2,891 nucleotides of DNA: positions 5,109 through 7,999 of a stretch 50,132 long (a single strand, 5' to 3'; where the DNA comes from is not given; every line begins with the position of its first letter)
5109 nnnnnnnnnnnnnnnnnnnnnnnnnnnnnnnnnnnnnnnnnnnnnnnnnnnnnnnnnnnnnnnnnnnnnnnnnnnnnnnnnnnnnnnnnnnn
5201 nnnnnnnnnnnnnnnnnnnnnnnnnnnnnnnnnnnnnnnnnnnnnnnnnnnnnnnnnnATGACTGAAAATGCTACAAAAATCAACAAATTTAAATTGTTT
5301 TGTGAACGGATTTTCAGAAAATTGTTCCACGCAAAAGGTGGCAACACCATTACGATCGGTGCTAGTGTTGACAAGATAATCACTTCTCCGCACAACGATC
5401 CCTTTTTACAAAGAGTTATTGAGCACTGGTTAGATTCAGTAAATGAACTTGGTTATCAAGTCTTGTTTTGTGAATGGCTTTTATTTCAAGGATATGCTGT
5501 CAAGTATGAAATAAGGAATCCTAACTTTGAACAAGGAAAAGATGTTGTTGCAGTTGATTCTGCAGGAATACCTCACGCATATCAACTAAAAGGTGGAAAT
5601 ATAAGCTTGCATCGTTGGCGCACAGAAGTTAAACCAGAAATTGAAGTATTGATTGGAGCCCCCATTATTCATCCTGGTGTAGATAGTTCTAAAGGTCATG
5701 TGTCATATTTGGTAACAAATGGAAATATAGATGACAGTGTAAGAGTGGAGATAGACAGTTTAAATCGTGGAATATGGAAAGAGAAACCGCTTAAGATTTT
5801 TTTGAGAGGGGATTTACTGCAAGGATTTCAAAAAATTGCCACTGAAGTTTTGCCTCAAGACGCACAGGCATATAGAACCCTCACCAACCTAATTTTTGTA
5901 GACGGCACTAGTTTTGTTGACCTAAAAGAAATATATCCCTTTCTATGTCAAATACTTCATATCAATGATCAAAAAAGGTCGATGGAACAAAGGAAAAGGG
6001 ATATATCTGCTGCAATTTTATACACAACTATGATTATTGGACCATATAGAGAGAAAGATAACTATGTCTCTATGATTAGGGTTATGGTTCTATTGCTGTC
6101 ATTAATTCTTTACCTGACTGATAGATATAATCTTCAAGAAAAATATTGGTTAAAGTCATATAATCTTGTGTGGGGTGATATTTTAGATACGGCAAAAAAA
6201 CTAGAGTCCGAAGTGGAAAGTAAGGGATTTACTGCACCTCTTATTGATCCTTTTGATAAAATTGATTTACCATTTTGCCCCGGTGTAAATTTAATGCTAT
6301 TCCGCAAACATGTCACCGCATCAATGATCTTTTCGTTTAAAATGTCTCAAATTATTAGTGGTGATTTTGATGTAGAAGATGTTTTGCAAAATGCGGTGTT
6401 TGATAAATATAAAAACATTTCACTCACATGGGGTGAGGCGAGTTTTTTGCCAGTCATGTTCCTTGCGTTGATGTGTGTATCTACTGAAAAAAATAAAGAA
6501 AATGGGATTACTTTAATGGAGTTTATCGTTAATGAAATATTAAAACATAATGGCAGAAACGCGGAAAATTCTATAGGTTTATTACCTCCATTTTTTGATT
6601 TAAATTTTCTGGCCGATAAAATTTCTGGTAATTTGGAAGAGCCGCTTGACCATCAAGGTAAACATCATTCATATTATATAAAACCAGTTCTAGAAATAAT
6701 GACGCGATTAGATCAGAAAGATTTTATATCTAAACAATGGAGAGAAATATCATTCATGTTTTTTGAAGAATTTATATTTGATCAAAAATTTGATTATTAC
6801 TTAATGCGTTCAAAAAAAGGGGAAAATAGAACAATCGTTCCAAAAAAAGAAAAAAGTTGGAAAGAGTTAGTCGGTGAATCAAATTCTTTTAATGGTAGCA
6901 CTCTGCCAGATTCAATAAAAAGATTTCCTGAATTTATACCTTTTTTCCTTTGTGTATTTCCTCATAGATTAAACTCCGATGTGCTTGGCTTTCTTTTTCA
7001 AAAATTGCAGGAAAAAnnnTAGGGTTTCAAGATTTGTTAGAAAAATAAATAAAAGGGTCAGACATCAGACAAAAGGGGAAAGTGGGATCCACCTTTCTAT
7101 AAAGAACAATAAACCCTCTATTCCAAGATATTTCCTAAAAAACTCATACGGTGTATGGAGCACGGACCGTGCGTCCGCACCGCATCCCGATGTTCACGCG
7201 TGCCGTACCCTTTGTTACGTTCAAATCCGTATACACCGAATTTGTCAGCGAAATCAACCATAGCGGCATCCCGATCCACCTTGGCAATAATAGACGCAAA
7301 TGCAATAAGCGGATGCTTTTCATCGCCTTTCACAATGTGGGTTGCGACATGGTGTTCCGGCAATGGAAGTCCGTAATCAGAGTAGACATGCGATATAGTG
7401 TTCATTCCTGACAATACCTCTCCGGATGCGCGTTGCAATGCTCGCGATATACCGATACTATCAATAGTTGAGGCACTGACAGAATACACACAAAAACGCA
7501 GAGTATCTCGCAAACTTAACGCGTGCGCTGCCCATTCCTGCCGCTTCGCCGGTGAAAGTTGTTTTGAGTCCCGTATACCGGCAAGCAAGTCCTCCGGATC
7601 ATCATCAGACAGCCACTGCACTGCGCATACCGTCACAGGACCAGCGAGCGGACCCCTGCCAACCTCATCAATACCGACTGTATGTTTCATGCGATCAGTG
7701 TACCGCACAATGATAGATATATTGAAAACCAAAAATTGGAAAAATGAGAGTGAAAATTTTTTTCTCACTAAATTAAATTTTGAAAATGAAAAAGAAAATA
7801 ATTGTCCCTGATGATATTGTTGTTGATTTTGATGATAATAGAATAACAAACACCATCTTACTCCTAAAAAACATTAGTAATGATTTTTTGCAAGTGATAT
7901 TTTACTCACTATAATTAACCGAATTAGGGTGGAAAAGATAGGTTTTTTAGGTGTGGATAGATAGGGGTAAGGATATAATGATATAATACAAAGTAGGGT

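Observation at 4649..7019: Uncharacterised two-gene cassette (201 aa plus 586 aa with an Mrr-like nuclease N-terminus), divergent from an RM pair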

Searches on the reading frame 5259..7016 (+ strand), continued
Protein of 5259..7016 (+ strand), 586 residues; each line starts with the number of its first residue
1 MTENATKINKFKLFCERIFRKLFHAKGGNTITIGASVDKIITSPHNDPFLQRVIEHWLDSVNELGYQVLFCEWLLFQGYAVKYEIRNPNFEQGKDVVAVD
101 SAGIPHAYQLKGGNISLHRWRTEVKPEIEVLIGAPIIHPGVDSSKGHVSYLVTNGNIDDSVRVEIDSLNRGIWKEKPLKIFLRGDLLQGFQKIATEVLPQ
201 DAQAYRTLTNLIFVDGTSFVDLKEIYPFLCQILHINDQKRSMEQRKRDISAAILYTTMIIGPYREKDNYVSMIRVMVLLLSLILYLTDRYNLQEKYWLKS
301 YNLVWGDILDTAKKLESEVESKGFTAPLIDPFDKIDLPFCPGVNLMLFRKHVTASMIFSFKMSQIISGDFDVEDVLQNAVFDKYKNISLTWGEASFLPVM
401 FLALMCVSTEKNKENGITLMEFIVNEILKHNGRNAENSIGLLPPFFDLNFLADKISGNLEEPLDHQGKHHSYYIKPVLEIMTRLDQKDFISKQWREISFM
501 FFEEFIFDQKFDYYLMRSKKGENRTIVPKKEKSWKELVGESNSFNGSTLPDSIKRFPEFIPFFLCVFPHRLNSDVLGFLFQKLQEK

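Call 93: search_protein_families(library=pfam, proteins=[L054:4586-6445:+, L001:5506-6705:+, L001:6771-7283:+, L048:4152-6662:-, L055:8804-10036:-], max_evalue=0.001)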
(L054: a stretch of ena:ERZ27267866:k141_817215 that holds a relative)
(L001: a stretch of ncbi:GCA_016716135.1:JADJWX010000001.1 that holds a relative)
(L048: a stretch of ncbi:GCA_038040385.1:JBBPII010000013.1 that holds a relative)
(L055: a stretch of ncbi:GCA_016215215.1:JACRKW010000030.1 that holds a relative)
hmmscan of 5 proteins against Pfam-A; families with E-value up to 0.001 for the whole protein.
L054:4586-6445:+ (620 aa): 2 families
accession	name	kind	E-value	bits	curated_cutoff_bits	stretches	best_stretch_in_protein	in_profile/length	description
PF02518.31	HATPase_c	-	8.8e-07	29.8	26.4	1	35-143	8-106/111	Histidine kinase-, DNA gyrase B-, and HSP90-like ATPase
PF13589.12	HATPase_c_3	-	4.8e-05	23.8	25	1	73-142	32-103/137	Histidine kinase-, DNA gyrase B-, and HSP90-like ATPase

L001:5506-6705:+ (400 aa): 1 family
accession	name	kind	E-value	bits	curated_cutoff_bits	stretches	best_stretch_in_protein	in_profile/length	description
PF13102.12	Phage_int_SAM_5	-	3.7e-05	24.5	22.3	1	118-192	9-84/98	Phage integrase SAM-like domain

L001:6771-7283:+ (171 aa): 0 families

L048:4152-6662:- (837 aa): 0 families

L055:8804-10036:- (411 aa): 1 family
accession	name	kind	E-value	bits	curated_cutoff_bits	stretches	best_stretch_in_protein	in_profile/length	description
PF13391.12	HNH_2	-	0.00049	20.3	21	0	310-358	1-65/66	HNH endonuclease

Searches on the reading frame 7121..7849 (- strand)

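Call 93: search_protein_families(library=pfam, proteins=[window:7121-7849:-], max_evalue=0.001)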
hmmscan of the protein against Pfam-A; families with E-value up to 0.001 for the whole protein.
window:7121-7849:- (243 aa): 1 family
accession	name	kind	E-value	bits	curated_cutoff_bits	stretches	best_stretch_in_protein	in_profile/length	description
PF01351.25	RNase_HII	-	4.4e-33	115.3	25.8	1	58-237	1-196/199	Ribonuclease HII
